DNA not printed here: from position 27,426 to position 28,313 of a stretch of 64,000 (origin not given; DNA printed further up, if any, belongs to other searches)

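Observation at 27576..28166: Proteasome/HslV-like Thr-N-terminal hydrolase homologue translationally coupled between PDH E2 and a lipoyl-bearing E3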

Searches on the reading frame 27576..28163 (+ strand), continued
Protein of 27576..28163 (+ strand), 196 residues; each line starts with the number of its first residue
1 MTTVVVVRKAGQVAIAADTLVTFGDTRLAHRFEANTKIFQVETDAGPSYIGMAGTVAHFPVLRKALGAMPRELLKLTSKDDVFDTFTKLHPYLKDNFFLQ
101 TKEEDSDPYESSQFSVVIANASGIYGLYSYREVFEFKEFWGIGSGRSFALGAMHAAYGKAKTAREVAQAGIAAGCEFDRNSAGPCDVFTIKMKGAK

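Call 39: search_protein_families(library=pfam, proteins=[P0139, P0156, P0209, P0206, P0244, P0259, P0127, P0128, P0198, P0250], max_evalue=0.001)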
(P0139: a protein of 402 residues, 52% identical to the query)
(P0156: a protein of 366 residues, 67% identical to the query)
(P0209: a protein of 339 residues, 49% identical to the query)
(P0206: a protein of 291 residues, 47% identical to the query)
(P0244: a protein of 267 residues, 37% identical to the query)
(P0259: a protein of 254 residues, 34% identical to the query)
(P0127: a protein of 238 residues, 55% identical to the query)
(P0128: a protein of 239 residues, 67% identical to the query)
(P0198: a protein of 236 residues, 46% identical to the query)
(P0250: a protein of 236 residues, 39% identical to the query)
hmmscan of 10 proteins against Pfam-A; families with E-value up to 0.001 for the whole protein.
P0139 (402 aa): 0 families

P0156 (366 aa): 1 family
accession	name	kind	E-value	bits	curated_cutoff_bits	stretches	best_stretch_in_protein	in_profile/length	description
PF00364.28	Biotin_lipoyl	-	2.2e-14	53.5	22.1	1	188-258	2-71/73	Biotin-requiring enzyme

P0209 (339 aa): 2 families
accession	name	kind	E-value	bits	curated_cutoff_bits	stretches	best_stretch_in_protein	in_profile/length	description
PF00496.27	SBP_bac_5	-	1.2e-16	61.2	32.4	1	94-156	2-66/368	Bacterial extracellular solute-binding proteins, family 5 Middle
PF14721.12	AIF_C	-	0.00038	21.4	25.9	0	294-327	96-128/130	Apoptosis-inducing factor, mitochondrion-associated, C-term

P0206 (291 aa): 2 families
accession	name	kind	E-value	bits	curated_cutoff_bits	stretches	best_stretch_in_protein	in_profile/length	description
PF04305.20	DUF455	-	5.3e-31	108.5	34.3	1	5-99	58-152/247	Protein of unknown function (DUF455)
PF00126.33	HTH_1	-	6.5e-17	61.7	26.6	1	201-253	8-60/60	Bacterial regulatory helix-turn-helix protein, lysR family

P0244 (267 aa): 1 family
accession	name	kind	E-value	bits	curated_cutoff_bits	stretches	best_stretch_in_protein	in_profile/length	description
PF07382.16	HC2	-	1e-07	32.7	40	1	184-261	69-146/194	Histone H1-like nucleoprotein HC2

P0259 (254 aa): 1 family
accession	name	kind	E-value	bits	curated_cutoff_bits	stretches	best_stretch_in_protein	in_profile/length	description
PF00227.31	Proteasome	-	0.00017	21.7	22.4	0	128-182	128-185/189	Proteasome subunit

P0127 (238 aa): 0 families

P0128 (239 aa): 0 families

P0198 (236 aa): 0 families

P0250 (236 aa): 0 families

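Call 40: predict_structure(alignment_id=A2)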
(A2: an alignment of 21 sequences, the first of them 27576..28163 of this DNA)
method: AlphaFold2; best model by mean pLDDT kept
length: 196 residues; sequences in the alignment: 21
mean_pLDDT: 48.1   pTM: 0.36
mean pLDDT of the five models: 48.1, 46.6, 42.2, 41.4, 40.8
residues with pLDDT >= 90: 0; 70-90: 0; 50-70: 96; < 50: 100
segments of 3 or more residues with pLDDT < 50: 11-13, 17-38, 53-57, 99-112, 118-158, 176-181, 193-196
pLDDT, mean of each block of 10 residues (from residue 1): 52 45 31 44 58 49 61 57 55 55 38 49 45 29 32 44 61 50 60 44
secondary structure, 60 per line:
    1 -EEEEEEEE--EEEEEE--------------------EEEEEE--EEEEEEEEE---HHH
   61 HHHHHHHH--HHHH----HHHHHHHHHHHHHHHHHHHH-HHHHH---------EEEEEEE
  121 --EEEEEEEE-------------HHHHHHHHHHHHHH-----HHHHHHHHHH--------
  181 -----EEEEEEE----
elements in order: E2-9 E12-17 E38-43 E46-54 H58-68 H71-74 H79-98 H100-104 E114-120 E123-130 H144-157 H163-172 E186-192

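Call 52: find_encoding_contigs(protein=P0121, flank=6000, max_places=4)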
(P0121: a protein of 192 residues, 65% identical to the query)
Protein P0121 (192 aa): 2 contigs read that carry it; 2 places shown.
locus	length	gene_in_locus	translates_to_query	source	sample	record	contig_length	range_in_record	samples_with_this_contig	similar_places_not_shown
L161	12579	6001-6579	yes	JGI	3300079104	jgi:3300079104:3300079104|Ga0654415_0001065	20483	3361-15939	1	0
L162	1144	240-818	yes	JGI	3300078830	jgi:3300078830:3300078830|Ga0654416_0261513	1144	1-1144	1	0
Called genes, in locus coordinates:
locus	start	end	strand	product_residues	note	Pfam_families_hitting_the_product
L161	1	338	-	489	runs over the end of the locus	PF08448:PAS_4 (faint), PF00512:HisKA, PF02518:HATPase_c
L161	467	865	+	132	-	-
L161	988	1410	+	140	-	-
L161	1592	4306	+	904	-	PF28598:PDH_E1_N, PF00456:Transketolase_N, PF17831:PDH_E1_M, PF22613:Transketolase_C_1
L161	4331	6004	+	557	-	PF00364:Biotin_lipoyl, PF01597:GCV_H (faint), PF07831:PYNP_C (faint), PF25984:BSH_YknX (faint), PF00364:Biotin_lipoyl, PF02817:E3_binding, PF00198:2-oxoacid_dh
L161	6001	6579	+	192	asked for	-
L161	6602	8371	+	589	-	PF00364:Biotin_lipoyl, PF25984:BSH_YknX (faint), PF01134:GIDA (weak), PF07992:Pyr_redox_2, PF12831:FAD_oxidored, PF13738:Pyr_redox_3 (faint), PF00070:Pyr_redox, PF02852:Pyr_redox_dim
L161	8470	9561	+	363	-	PF01883:FeS_assembly_P, PF01656:CbiA, PF09140:MipZ, PF10609:ParA, PF13614:AAA_31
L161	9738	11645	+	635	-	PF00501:AMP-binding, PF23562:AMP-binding_C_3 (faint)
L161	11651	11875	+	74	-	-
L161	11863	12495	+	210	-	PF00005:ABC_tran, PF12399:BCA_ABC_TP_C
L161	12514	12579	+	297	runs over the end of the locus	PF02653:BPD_transp_2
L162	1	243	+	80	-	?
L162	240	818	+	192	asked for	-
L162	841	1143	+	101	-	?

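Call 53: find_encoding_contigs(protein=P0130, flank=5000, max_places=2)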
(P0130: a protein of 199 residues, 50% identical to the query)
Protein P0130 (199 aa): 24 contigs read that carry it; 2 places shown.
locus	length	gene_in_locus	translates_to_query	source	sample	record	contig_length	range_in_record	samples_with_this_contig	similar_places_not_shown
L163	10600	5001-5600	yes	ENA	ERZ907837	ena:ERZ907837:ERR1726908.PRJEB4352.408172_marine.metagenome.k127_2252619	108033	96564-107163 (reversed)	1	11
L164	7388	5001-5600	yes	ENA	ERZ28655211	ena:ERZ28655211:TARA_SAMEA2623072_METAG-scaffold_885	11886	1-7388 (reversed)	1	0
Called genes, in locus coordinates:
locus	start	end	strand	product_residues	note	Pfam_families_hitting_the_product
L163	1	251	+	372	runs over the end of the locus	?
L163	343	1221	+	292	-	PF17773:UPF0176_N, PF00581:Rhodanese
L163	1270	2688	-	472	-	-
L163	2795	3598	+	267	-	PF00398:RrnaAD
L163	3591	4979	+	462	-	PF03448:MgtE_N, PF00571:CBS, PF01769:MgtE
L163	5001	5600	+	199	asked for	-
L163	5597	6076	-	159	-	-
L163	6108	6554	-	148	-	PF07386:DUF1499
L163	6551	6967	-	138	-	PF03100:CcmE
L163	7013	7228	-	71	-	PF20077:CcmD_alt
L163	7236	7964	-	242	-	PF01578:Cytochrom_C_asm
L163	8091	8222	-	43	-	-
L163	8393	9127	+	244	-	PF00106:adh_short, PF08659:KR, PF13561:adh_short_C2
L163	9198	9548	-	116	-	-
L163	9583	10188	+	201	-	PF01694:Rhomboid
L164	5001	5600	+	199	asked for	-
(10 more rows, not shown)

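Call 54: find_encoding_contigs(protein=P0133, flank=5000, max_places=2)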
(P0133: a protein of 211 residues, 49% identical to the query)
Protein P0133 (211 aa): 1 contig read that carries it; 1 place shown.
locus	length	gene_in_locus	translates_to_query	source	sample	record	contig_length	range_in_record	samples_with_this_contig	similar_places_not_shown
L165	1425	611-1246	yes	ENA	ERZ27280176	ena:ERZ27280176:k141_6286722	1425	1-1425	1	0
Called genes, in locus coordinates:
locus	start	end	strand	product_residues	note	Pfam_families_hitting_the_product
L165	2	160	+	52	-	?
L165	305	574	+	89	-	PF10041:DUF2277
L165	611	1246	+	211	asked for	-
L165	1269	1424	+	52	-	?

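Call 55: find_encoding_contigs(protein=P0134, flank=5000, max_places=2)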
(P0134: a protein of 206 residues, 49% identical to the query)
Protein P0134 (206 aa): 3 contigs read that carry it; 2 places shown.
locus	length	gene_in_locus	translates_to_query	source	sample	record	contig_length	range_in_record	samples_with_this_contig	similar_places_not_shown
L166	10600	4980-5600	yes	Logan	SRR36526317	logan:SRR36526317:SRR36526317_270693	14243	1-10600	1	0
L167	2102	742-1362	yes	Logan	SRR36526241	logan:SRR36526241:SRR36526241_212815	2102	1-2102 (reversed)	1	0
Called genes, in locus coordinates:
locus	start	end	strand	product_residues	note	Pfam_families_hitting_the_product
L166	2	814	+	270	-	?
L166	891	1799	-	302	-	PF02899:Phage_int_SAM_1, PF00589:Phage_integrase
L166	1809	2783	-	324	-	PF03401:TctC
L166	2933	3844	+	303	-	PF03547:Mem_trans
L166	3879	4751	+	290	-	PF01650:Peptidase_C13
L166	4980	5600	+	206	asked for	PF00227:Proteasome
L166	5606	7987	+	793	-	PF20706:GT4-conflict (weak), PF00534:Glycos_transf_1, PF13692:Glyco_trans_1_4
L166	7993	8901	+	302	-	PF01501:Glyco_transf_8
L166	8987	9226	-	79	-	-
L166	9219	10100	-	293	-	PF00132:Hexapep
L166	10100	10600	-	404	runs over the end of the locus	PF12000:Glyco_trans_4_3, PF00534:Glycos_transf_1, PF13692:Glyco_trans_1_4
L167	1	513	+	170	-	?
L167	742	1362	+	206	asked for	PF00227:Proteasome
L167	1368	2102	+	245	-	?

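Call 56: find_encoding_contigs(protein=P0138, flank=5000, max_places=2)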
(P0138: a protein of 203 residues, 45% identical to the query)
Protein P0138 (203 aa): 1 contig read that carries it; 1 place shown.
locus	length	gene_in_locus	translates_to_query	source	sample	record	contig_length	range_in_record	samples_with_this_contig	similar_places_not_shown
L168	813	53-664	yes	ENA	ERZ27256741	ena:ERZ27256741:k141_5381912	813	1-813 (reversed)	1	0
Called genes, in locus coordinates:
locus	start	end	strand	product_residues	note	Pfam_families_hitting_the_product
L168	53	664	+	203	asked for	PF00227:Proteasome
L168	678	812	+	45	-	?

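Call 57: find_encoding_contigs(protein=P0150, flank=5000, max_places=2)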
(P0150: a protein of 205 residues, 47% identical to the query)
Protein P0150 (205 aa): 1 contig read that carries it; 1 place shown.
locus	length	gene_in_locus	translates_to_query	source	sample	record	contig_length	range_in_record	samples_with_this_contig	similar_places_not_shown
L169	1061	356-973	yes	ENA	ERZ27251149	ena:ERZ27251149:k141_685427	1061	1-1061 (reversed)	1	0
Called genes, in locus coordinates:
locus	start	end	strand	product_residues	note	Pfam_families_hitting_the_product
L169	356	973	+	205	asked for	-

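Call 58: find_encoding_contigs(protein=P0161, flank=5000, max_places=2)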
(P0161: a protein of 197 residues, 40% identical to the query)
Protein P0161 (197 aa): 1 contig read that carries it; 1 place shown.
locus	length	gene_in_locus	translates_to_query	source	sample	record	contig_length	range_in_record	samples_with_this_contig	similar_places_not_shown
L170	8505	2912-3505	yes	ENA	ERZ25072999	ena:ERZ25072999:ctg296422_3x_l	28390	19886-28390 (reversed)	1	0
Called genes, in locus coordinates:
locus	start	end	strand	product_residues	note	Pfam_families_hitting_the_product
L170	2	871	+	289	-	?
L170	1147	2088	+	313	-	PF02424:ApbE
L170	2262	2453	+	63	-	-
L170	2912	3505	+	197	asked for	-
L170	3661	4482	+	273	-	PF04072:LCM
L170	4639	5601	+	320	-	PF00535:Glycos_transf_2, PF13641:Glyco_tranf_2_3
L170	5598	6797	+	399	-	PF18130:ATPgrasp_N (weak), PF15632:ATPgrasp_Ter (faint), PF13535:ATP-grasp_4 (weak)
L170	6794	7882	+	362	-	PF01266:DAO (faint), PF01494:FAD_binding_3 (weak), PF07992:Pyr_redox_2, PF13450:NAD_binding_8 (faint), PF13738:Pyr_redox_3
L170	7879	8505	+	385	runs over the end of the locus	PF01041:DegT_DnrJ_EryC1, PF00155:Aminotran_1_2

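Call 59: find_encoding_contigs(protein=P0140, flank=5000, max_places=2)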
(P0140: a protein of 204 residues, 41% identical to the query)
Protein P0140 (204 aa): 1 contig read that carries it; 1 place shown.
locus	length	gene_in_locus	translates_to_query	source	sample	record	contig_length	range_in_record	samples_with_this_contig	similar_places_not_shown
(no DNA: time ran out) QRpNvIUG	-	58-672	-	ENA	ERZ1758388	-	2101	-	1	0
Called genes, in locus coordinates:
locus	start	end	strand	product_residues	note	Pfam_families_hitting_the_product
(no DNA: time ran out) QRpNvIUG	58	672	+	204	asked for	-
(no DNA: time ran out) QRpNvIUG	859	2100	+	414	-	?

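Call 62: search_dna_similar(query=window:27576-28163:+, collection=plasmids, mode=protein, max_evalue=0.00001, max_rows=20)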
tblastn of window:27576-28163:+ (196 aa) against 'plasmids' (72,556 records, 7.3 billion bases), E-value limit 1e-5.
Records with a match: 1; places in all: 1; records where one place covers at least 80% of the query: 1.
Best place of each record, by identity: 60-80% 1.
By first word of the organism name: Ralstonia 1.
By predicted mobility (MOB-suite, as given by PLSDB): non-mobilizable 1.
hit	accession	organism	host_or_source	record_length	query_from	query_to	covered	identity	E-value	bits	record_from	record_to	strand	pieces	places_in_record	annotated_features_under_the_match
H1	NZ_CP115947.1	Ralstonia solanacearum MolK2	Musa sp.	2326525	1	193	98%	60.3%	3e-70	238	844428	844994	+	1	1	record has no annotation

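Call 64: get_annotated_region(hit=H1, flank=7000)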
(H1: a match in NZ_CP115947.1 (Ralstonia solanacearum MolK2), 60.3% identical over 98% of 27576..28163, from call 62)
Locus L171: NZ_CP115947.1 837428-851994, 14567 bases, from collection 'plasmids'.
description: Ralstonia solanacearum MolK2 plasmid pmega, complete sequence
organism: Ralstonia solanacearum MolK2 (NCBI taxid 564065)
taxonomy: Bacteria; Pseudomonadota; Betaproteobacteria; Burkholderiales; Burkholderiaceae; Ralstonia; Ralstonia solanacearum; Ralstonia solanacearum MolK2
host: -; source: Musa sp.; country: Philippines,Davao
typing (MOB-suite, as given by PLSDB): non-mobilizable; replicon rep_cluster_2238; mating-pair formation MPF_T
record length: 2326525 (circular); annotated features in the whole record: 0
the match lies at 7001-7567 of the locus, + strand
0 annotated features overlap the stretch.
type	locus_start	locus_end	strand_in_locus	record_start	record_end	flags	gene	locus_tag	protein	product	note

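Call 80: predict_structure(alignment_id=A6)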
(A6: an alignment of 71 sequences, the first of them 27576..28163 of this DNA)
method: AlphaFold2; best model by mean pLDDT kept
length: 196 residues; sequences in the alignment: 71
mean_pLDDT: 97.0   pTM: 0.92
mean pLDDT of the five models: 97.0, 96.7, 96.4, 96.3, 96.2
residues with pLDDT >= 90: 192; 70-90: 3; 50-70: 1; < 50: 0
segments of 3 or more residues with pLDDT < 50: none
pLDDT, mean of each block of 10 residues (from residue 1): 98 98 95 97 97 96 98 98 98 97 93 98 98 98 98 99 99 98 98 87
secondary structure, 60 per line:
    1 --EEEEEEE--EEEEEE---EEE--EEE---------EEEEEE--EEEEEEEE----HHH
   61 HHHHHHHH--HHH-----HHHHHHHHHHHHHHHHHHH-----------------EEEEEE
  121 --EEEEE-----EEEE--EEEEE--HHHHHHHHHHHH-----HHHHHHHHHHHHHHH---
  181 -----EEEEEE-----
elements in order: E3-9 E12-17 E21-23 E26-28 E38-43 E46-53 H58-68 H79-97 E115-120 E123-127 E133-136 E139-143 H146-157 H163-177 E186-191

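Call 82: fold_search(model_id=the predicted structure, library=pdb)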
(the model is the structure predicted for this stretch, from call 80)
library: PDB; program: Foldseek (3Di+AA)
matches with E <= 10: 1292; with E <= 0.001: 1007
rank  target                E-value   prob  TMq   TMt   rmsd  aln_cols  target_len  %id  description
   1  5ovu_A                2.1e-22  1.00  0.83  0.87   3.2       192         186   54  Cupriavidus metallidurans BPH (released 2017-12-06)
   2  5ovu_B                2.5e-22  1.00  0.83  0.88   3.2       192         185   54  Cupriavidus metallidurans BPH (released 2017-12-06)
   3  5ovs_A                3.8e-19  1.00  0.86  0.91   1.6       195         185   35  Thiobacillus denitrificans BPH (released 2017-12-06)
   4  5ovs_K                5.9e-19  1.00  0.86  0.90   1.9       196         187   34  Thiobacillus denitrificans BPH (released 2017-12-06)
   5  5ovt_A                6.3e-19  1.00  0.83  0.89   2.0       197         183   34  Thiobacillus denitrificans BPH in complex with Epoxomicin (released 2017-12-06)
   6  5ovs_J                1.1e-18  1.00  0.85  0.90   1.8       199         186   34  Thiobacillus denitrificans BPH (released 2017-12-06)
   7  4g4e_A                9.2e-11  1.00  0.67  0.77   4.5       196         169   19  Crystal structure of the L88A mutant of HslV from Escherichia coli (released 2013-06-12)
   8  1g3i_G                1.0e-10  1.00  0.68  0.77   4.3       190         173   17  CRYSTAL STRUCTURE OF THE HSLUV PROTEASE-CHAPERONE COMPLEX (released 2000-11-22)
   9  6kui_A                1.3e-10  1.00  0.66  0.74   4.4       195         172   20  Active conformation of HslV from Staphylococcus aureus. (released 2020-07-15)
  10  6kr1_A                1.4e-10  1.00  0.68  0.75   4.0       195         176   20  ATP dependent protease HslV from Staphylococcus aureus (released 2020-07-15)
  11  1m4y_A                1.5e-10  1.00  0.69  0.78   3.5       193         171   23  Crystal structure of HslV from Thermotoga maritima (released 2003-05-06)
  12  1yyf_C                2.7e-10  1.00  0.71  0.76   3.4       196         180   22  Correction of X-ray Intensities from an HslV-HslU co-crystal containing lattice translocation defects (released 2005-07-12)
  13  6kr1_B                3.5e-10  1.00  0.71  0.82   3.3       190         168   20  ATP dependent protease HslV from Staphylococcus aureus (released 2020-07-15)
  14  8adn_H                4.7e-10  1.00  0.68  0.62   4.1       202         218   25  Vairimorpha necatrix 20S proteasome from spores (released 2022-11-23)
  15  9a4t_A                5.0e-10  1.00  0.64  0.69   4.7       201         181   21  Integrative model of CLPQ-CLPY by crosslinking MS and deep learning (released 2024-09-18)
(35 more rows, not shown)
